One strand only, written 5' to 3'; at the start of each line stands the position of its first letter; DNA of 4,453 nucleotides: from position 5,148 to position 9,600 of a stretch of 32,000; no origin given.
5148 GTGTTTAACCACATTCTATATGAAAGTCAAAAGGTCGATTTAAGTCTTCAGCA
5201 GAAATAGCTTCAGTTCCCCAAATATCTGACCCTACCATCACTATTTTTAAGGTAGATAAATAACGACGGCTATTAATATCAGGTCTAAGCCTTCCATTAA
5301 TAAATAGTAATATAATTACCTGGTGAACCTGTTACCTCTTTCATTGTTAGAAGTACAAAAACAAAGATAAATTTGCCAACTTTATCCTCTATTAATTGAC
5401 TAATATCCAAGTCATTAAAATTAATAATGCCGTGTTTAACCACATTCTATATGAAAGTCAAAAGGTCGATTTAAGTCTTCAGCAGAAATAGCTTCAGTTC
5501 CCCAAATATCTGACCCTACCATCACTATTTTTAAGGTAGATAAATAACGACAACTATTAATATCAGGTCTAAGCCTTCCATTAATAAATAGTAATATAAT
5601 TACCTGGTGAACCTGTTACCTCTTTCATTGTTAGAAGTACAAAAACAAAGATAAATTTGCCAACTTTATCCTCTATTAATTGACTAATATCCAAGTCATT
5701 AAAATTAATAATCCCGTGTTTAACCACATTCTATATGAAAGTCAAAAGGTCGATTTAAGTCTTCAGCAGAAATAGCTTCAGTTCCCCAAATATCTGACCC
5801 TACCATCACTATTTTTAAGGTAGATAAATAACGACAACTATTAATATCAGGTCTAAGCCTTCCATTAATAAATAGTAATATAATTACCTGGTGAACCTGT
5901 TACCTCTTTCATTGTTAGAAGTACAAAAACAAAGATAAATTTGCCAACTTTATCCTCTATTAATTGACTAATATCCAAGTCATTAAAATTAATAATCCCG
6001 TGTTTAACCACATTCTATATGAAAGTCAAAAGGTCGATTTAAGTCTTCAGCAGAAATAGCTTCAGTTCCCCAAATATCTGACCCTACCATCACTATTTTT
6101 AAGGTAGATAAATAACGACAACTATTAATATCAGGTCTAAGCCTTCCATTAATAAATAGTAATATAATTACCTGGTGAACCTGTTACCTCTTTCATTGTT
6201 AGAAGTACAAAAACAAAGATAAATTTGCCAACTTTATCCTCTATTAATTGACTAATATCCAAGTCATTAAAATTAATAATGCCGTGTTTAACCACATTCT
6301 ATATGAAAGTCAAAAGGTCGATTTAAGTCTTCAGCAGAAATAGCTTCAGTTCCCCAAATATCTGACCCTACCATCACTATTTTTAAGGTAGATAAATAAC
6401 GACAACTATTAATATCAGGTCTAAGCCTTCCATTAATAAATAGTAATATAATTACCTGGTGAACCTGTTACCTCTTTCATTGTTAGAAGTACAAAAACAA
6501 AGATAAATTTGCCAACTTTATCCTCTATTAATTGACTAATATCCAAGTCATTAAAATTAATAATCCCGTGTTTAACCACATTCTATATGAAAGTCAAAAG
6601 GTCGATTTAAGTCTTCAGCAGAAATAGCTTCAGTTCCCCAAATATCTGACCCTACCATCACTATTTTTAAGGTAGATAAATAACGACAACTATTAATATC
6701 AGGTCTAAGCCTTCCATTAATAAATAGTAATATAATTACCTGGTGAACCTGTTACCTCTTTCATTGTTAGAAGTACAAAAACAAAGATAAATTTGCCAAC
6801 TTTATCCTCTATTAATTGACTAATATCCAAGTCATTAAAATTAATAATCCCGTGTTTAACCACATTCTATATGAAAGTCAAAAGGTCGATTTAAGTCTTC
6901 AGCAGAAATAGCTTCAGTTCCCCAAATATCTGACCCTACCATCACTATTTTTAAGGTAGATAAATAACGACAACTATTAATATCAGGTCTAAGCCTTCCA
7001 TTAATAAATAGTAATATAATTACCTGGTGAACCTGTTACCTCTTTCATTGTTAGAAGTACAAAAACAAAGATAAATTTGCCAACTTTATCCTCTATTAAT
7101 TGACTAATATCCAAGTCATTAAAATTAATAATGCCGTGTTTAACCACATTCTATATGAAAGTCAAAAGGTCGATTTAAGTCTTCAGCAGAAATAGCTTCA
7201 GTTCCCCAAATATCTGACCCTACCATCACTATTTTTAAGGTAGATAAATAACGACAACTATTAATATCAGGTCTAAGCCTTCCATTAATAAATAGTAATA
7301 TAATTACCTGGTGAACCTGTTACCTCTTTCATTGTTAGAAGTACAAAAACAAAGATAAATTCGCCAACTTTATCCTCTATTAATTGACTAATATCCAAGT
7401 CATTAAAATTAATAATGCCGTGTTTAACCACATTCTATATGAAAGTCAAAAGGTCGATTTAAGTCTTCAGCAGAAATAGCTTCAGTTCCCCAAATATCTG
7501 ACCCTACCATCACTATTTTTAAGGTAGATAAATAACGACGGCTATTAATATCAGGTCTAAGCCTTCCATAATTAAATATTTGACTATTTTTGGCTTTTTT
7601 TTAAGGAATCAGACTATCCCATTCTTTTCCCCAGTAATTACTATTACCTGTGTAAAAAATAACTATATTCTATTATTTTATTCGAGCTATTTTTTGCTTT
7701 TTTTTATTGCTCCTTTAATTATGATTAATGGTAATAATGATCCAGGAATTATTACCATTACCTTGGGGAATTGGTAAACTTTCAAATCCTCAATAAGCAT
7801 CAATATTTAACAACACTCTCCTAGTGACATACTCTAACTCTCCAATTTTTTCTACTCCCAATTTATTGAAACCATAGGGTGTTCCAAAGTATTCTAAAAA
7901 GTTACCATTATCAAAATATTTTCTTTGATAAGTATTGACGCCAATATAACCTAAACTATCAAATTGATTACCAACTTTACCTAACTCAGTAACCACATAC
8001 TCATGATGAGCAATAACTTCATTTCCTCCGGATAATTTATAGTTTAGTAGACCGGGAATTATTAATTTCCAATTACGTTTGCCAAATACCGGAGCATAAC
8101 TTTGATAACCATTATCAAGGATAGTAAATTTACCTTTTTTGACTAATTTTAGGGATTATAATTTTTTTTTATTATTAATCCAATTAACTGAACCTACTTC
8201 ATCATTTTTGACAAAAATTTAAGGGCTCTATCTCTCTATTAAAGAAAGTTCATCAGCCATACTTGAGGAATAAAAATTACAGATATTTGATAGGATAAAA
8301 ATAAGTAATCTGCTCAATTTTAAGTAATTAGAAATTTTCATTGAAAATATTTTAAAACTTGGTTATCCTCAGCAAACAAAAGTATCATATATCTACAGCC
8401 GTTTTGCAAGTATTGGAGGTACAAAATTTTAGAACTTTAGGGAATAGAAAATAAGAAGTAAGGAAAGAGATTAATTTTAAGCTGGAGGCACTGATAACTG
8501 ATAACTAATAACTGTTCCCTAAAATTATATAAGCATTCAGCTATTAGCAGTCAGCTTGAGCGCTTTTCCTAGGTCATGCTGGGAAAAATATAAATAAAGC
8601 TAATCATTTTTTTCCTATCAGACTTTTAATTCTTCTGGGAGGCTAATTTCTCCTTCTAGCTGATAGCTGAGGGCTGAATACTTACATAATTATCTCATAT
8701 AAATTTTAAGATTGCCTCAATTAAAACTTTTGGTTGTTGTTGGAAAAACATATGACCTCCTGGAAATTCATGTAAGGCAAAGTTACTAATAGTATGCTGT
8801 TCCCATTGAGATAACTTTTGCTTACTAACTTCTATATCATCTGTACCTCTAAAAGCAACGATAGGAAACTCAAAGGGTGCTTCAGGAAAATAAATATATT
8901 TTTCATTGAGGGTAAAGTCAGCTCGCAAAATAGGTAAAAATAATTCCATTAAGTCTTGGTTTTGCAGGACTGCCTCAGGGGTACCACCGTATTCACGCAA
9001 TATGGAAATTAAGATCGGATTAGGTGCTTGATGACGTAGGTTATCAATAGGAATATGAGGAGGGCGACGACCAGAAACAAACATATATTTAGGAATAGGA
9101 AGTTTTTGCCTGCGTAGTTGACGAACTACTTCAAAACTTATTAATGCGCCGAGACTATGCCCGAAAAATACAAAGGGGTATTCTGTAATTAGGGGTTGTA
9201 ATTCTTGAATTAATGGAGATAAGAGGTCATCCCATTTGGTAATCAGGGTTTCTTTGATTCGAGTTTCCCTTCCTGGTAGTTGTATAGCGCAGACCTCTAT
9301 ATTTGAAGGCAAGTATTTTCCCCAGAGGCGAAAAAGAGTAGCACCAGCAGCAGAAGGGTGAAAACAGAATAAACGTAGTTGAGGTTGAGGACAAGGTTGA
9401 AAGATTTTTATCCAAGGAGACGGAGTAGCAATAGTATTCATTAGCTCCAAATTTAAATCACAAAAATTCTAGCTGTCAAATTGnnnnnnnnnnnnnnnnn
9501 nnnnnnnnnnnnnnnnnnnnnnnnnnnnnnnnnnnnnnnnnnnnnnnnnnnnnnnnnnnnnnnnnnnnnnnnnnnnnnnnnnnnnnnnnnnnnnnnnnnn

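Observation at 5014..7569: Nine near-identical 284-bp units: satellite-like non-coding array with a hint of a 3-unit higher-order period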

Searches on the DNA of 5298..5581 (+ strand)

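Call 38: search_dna_similar(query=window:5298-5581:+, collection=plasmids, mode=distant, max_rows=5)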
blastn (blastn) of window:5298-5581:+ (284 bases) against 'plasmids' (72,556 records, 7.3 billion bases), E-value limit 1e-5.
No match.

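Call 39: search_dna_similar(query=window:5298-5581:+, collection=phages, mode=distant, max_rows=5)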
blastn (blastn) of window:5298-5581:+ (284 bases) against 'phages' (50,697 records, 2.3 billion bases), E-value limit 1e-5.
No match.

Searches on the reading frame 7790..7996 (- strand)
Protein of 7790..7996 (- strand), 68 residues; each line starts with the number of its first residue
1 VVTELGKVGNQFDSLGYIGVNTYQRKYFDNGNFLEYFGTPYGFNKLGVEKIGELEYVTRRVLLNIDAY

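Call 25: find_encoding_contigs(protein=window:7790-7996:-, flank=6000, max_places=10)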
Protein window:7790-7996:- (68 aa): 24 contigs read that carry it; 10 places shown.
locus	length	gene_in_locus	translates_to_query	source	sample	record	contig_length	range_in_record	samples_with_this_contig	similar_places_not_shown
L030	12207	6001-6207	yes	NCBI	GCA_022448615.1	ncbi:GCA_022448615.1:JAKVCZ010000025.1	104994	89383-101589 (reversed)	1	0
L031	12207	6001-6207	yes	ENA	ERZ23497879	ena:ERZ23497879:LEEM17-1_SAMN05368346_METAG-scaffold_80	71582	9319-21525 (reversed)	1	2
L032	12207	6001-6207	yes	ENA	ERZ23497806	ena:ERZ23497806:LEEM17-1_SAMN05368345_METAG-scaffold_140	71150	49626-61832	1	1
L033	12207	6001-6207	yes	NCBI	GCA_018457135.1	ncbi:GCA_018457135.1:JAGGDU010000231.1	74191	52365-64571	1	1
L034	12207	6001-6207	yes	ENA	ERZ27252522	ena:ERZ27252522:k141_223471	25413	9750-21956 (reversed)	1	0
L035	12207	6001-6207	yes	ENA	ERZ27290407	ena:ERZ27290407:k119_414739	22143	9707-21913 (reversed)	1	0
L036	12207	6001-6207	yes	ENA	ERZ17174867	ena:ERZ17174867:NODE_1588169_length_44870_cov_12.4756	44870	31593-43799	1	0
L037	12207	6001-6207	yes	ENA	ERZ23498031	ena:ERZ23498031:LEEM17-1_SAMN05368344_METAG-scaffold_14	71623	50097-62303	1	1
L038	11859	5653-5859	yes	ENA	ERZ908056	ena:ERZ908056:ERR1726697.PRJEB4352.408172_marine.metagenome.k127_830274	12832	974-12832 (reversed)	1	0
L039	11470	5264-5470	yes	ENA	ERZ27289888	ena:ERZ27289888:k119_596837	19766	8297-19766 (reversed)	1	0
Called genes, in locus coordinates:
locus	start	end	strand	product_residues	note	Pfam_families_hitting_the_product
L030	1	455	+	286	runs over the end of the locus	PF13489:Methyltransf_23, PF07021:MetW, PF13847:Methyltransf_31, PF08241:Methyltransf_11, PF08242:Methyltransf_12, PF13649:Methyltransf_25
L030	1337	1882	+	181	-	PF00908:dTDP_sugar_isom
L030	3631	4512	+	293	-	PF01370:Epimerase, PF04321:RmlD_sub_bind, PF16363:GDP_Man_Dehyd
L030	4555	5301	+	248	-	PF00975:Thioesterase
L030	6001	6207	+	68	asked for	-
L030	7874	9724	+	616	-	-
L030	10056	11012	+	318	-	PF00535:Glycos_transf_2, PF10111:Glyco_tranf_2_2 (weak)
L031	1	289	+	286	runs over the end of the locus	PF13489:Methyltransf_23, PF07021:MetW, PF13847:Methyltransf_31, PF08241:Methyltransf_11, PF08242:Methyltransf_12, PF13649:Methyltransf_25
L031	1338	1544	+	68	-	PF00908:dTDP_sugar_isom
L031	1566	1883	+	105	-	PF00908:dTDP_sugar_isom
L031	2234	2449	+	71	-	PF00908:dTDP_sugar_isom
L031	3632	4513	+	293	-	PF01370:Epimerase, PF04321:RmlD_sub_bind, PF16363:GDP_Man_Dehyd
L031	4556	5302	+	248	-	PF00975:Thioesterase, PF12697:Abhydrolase_6 (faint)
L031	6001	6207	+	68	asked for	-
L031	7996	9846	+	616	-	-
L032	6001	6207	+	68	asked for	-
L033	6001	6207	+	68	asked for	-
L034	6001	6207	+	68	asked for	-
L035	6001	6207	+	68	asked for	-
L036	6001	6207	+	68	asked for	-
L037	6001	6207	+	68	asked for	-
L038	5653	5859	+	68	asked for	-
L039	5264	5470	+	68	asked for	-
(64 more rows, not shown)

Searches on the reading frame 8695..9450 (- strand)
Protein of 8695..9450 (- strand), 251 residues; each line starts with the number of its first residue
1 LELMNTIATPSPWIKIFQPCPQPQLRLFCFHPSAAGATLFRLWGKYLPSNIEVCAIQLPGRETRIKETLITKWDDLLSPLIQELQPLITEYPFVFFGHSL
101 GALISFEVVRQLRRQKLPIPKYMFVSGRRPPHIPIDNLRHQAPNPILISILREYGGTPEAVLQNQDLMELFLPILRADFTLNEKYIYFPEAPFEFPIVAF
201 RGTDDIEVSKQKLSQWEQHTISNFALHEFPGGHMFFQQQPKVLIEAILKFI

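Call 8: search_protein_families(library=pfam, max_evalue=1, proteins=[window:8695-9450:-])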
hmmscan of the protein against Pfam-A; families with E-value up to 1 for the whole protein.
window:8695-9450:- (251 aa): 6 families
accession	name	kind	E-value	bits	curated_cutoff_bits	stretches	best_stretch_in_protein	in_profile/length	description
PF00975.26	Thioesterase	-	4.3e-46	158.4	26.4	1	26-249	2-224/226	Thioesterase domain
PF12697.13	Abhydrolase_6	-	3.6e-05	25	26.3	1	37-246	11-217/217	Alpha/beta hydrolase family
PF00561.26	Abhydrolase_1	-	9.4e-05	22.6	25.8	1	92-144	70-119/245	alpha/beta hydrolase fold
PF01764.32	Lipase_3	-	0.0023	18.3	22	1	62-105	31-77/140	Lipase (class 3)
PF03959.19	FSH1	-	0.032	14.4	21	1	95-236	105-202/211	Serine hydrolase (FSH1)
PF12146.15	Hydrolase_4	-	0.083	12.6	27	1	81-111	66-96/239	Serine aminopeptidase, S33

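Call 17: find_related_loci(query=window:8695-9450:-, collection=genome_contigs, flank=10000)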
Query window:8695-9450:- (251 aa) in genome_contigs; peptide patterns used: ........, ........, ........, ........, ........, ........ (x = any residue, [..] = any of these).
82 stretches matched a pattern; 23 encode a relative of the query (tblastn E <= 1e-3); 23 distinct loci.
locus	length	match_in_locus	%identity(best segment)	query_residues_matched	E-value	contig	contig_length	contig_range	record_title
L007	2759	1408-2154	84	3-251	6e-153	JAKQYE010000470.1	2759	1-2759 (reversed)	MAG: Trichodesmium sp. MAG_R02 MAG_R02_470, whole genome shotgun sequence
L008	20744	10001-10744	84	4-251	3e-141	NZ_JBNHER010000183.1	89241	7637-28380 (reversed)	Dapis sp. BLCC M126 strain BLCC-M126 NODE_56_length_89241_cov_25.589095, whole genome shotgun sequence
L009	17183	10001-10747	82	3-251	7e-140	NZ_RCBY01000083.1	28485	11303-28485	Okeania hirsuta strain PAB10Feb10-1 PAB_NODE_83, whole genome shotgun sequence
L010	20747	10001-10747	83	3-251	6e-139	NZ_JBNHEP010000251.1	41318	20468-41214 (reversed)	Dapis sp. BLCC M229 strain BLCC-M229 NODE_254_length_41318_cov_65.449531, whole genome shotgun sequence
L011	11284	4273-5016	82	4-251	2e-137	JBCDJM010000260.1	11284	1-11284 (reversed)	MAG: Cyanobacteria bacterium P01_H01_bin.35 k141_1983634_length_11284_cov_20.0482, whole genome shotgun sequence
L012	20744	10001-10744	82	4-251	3e-137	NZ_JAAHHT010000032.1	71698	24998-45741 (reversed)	MAG: Okeania sp. SIO3I5 3I5_NODE_32, whole genome shotgun sequence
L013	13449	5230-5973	80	4-251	4e-137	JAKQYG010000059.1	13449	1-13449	MAG: Trichodesmium sp. MAG_R04 MAG_R04_59, whole genome shotgun sequence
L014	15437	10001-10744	80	4-251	7e-137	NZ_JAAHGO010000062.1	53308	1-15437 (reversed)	MAG: Okeania sp. SIO2C9 2C9_NODE_62, whole genome shotgun sequence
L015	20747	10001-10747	80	3-251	9e-137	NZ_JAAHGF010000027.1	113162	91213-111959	MAG: Okeania sp. SIO1I7 1I7_NODE_27, whole genome shotgun sequence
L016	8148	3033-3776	82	4-251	8e-137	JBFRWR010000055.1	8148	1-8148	MAG: Trichodesmium sp. isolate 02_in_wi_sediment_bin.5 02InWiSedB5_c_000000027484, whole genome shotgun sequence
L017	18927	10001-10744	79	4-251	6e-136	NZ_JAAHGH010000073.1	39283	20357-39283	MAG: Okeania sp. SIO2B3 2B3_NODE_73, whole genome shotgun sequence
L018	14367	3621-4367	80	3-251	2e-135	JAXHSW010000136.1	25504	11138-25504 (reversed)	MAG: Cyanobacteriota bacterium isolate MAG08_tar_biofilm MAG08_136, whole genome shotgun sequence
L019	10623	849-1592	82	4-251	2e-135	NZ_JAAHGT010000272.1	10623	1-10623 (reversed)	MAG: Okeania sp. SIO2F4 2F4_NODE_272, whole genome shotgun sequence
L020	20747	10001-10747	78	3-251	1e-134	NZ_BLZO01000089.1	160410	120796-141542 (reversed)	Okeania sp. KiyG1 sequence089, whole genome shotgun sequence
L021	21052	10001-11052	77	2-251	1e-131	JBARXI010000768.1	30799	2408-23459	MAG: Microcoleaceae cyanobacterium isolate MFD12174_ilm_asm_bin4 k127_10463, whole genome shotgun sequence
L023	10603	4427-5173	73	3-251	3e-122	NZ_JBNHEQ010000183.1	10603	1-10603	Dapis sp. BLCC M172 NODE_1291_length_10603_cov_45.121160, whole genome shotgun sequence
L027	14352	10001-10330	77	4-113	1e-52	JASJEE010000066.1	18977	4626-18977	MAG: Microcoleaceae cyanobacterium MO_207.B10 MO_207.c_333, whole genome shotgun sequence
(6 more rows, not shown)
